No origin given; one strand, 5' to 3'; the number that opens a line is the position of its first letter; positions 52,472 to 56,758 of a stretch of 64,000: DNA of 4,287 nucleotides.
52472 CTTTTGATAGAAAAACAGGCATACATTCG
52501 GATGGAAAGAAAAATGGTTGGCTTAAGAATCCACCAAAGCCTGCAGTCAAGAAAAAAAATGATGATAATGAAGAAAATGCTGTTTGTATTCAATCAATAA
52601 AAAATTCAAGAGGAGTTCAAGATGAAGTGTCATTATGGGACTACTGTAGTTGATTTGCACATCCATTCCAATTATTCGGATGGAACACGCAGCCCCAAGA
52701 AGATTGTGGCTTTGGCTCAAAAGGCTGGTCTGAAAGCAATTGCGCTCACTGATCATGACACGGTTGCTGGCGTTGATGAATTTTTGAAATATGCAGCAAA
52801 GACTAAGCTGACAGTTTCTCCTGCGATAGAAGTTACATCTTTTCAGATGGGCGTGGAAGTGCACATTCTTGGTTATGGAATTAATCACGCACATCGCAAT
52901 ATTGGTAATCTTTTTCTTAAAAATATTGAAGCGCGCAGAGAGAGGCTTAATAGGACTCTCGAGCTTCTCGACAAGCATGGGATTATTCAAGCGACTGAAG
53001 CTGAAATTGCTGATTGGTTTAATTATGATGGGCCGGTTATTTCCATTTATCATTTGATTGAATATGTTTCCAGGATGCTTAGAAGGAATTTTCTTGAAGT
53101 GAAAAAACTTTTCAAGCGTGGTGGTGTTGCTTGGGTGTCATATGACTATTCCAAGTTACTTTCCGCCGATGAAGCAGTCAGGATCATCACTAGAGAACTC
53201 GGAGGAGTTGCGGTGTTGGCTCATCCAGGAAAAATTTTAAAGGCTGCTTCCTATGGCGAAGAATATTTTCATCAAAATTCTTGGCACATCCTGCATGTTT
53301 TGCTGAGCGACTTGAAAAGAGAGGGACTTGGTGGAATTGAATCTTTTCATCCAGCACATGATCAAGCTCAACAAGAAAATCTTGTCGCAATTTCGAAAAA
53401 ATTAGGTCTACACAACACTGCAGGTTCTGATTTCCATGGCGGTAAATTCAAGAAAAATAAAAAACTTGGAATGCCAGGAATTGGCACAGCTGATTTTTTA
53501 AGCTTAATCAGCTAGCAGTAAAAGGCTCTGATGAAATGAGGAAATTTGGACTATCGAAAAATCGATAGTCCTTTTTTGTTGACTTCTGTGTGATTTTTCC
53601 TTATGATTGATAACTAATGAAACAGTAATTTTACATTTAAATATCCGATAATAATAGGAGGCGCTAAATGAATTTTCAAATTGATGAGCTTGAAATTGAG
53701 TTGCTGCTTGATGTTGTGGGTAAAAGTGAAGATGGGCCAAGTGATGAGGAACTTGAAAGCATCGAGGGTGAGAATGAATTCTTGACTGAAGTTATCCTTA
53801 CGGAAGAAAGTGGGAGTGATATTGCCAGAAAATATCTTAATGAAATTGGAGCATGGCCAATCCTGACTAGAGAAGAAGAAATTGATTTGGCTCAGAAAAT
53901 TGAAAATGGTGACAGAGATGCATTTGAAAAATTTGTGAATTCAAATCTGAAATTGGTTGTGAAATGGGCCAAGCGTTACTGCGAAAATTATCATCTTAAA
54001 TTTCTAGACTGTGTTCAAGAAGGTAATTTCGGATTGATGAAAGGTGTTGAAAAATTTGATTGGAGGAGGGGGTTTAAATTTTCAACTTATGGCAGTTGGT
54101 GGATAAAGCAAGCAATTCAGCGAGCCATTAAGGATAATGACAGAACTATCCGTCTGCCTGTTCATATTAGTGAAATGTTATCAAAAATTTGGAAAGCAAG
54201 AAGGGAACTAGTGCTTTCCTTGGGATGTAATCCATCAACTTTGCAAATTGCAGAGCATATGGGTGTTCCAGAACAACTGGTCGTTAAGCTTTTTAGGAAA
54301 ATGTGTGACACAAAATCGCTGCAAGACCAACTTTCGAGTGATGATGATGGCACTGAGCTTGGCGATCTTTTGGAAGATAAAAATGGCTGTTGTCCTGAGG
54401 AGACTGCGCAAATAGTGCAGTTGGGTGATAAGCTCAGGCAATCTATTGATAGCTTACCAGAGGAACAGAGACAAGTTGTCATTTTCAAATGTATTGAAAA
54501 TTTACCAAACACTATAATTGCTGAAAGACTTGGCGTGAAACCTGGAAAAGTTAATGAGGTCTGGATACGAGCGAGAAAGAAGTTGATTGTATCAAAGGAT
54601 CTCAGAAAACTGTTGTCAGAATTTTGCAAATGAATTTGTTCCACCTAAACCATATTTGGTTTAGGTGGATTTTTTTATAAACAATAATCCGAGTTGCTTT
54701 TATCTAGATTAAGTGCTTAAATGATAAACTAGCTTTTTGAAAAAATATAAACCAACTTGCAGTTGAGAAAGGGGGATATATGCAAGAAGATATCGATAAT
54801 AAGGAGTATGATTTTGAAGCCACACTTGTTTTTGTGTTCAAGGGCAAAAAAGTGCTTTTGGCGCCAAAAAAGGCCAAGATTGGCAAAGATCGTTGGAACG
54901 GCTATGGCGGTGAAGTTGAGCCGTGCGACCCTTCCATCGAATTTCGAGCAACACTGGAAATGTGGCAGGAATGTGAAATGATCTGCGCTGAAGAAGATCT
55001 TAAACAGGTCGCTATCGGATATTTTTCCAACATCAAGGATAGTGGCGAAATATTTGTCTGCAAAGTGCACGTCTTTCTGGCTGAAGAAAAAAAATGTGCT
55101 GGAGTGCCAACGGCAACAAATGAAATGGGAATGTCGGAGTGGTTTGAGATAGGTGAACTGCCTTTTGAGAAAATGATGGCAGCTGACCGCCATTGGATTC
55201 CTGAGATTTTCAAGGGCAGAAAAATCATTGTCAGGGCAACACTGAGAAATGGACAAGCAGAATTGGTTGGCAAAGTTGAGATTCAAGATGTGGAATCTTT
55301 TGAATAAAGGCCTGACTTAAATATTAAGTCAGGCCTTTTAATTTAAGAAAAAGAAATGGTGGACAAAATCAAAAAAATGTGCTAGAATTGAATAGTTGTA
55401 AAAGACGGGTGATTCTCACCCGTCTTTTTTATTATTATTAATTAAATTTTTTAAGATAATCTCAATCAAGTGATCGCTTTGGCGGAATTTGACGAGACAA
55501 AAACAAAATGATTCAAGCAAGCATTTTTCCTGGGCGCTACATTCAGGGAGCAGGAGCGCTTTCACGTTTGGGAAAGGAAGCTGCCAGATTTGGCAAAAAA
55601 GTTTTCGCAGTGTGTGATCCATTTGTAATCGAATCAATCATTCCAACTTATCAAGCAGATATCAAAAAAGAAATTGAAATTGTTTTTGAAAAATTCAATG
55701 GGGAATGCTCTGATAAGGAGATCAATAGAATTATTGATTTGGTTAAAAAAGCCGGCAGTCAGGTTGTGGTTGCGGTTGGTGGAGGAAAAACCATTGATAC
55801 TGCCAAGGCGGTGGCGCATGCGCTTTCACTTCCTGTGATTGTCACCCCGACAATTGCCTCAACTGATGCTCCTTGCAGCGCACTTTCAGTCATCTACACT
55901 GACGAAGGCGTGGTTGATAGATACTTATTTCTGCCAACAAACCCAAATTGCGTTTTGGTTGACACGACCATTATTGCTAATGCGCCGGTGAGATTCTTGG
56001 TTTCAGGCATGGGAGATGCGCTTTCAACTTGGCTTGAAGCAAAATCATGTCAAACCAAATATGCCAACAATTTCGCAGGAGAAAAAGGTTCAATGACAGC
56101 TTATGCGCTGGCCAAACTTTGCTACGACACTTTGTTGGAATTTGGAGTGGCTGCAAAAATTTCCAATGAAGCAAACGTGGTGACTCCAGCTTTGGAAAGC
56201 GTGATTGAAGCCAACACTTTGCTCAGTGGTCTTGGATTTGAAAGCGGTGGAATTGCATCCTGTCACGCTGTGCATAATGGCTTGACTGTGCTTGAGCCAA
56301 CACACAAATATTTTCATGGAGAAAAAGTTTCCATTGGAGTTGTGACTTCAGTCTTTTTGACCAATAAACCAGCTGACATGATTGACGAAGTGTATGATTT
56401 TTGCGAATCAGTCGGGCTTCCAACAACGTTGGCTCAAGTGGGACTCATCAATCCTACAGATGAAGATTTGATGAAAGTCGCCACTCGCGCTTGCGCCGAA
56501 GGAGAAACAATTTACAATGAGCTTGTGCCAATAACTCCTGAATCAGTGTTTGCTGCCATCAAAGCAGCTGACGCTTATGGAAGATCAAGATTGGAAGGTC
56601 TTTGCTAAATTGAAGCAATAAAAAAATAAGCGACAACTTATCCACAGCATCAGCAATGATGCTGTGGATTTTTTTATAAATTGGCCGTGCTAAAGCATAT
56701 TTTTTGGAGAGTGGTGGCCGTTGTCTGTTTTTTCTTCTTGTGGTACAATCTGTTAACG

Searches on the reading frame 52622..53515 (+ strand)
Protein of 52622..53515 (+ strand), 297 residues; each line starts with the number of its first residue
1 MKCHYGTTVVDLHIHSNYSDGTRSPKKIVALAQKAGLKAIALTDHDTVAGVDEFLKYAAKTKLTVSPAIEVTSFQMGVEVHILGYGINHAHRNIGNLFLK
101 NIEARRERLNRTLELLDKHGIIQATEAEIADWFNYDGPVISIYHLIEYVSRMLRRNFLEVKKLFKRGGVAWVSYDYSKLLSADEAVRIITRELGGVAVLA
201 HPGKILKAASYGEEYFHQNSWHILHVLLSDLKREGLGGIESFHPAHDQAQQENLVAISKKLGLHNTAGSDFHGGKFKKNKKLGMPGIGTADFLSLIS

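Call 74: search_protein_families(library=pfam, max_evalue=0.000001, proteins=[window:52622-53515:+])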
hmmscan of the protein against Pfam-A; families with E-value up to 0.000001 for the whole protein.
window:52622-53515:+ (297 aa): 1 family
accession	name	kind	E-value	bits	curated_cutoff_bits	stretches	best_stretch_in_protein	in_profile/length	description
PF02811.25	PHP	-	4.9e-15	56.7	26.4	1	11-100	1-98/164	PHP domain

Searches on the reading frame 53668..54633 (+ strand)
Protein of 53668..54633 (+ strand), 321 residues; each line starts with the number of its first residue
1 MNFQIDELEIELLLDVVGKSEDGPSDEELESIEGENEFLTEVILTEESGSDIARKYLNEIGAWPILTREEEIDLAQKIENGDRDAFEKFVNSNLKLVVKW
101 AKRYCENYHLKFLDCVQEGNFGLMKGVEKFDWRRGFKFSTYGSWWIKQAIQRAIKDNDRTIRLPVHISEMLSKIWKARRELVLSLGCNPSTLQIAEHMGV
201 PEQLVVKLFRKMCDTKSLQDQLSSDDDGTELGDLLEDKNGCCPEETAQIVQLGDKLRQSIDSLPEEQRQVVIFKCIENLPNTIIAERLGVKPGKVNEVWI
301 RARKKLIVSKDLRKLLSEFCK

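Call 75: search_protein_families(library=pfam, max_evalue=0.000001, proteins=[window:53668-54633:+])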
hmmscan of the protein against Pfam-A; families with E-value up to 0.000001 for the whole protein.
window:53668-54633:+ (321 aa): 4 families
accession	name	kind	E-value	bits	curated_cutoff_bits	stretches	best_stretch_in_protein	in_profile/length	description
PF04542.20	Sigma70_r2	-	2.2e-19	69.4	24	1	90-160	2-71/71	Sigma-70 region 2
PF00140.25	Sigma70_r1_2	-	1.5e-12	47.7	22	1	54-83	4-33/34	Sigma-70 factor, region 1.2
PF08281.18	Sigma70_r4_2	-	1.5e-11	44.2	25.7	1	255-306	3-54/54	Sigma-70, region 4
PF04539.22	Sigma70_r3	-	2e-11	44.2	25.3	1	170-245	2-76/78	Sigma-70 region 3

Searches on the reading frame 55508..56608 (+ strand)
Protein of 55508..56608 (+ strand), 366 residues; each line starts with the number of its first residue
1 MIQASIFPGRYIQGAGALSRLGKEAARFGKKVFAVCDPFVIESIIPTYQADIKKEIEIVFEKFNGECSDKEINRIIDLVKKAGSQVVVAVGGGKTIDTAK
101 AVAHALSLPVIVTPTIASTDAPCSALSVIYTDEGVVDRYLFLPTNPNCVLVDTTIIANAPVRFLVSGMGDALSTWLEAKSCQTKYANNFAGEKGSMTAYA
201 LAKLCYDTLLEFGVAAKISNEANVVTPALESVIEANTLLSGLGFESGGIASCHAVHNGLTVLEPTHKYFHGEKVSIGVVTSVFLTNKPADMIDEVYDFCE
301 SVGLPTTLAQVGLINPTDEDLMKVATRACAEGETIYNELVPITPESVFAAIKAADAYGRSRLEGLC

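Call 75: search_protein_families(library=pfam, max_evalue=0.000001, proteins=[window:55508-56608:+])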
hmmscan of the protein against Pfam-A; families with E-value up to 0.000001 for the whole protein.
window:55508-56608:+ (366 aa): 2 families
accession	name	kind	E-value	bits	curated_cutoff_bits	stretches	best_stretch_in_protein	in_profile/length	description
PF00465.25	Fe-ADH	-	1.5e-35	122.7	31.3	1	8-153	1-168/168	Iron-containing alcohol dehydrogenase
PF13685.12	Fe-ADH_2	-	1.7e-20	74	28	1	15-160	4-149/149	Iron-containing alcohol dehydrogenase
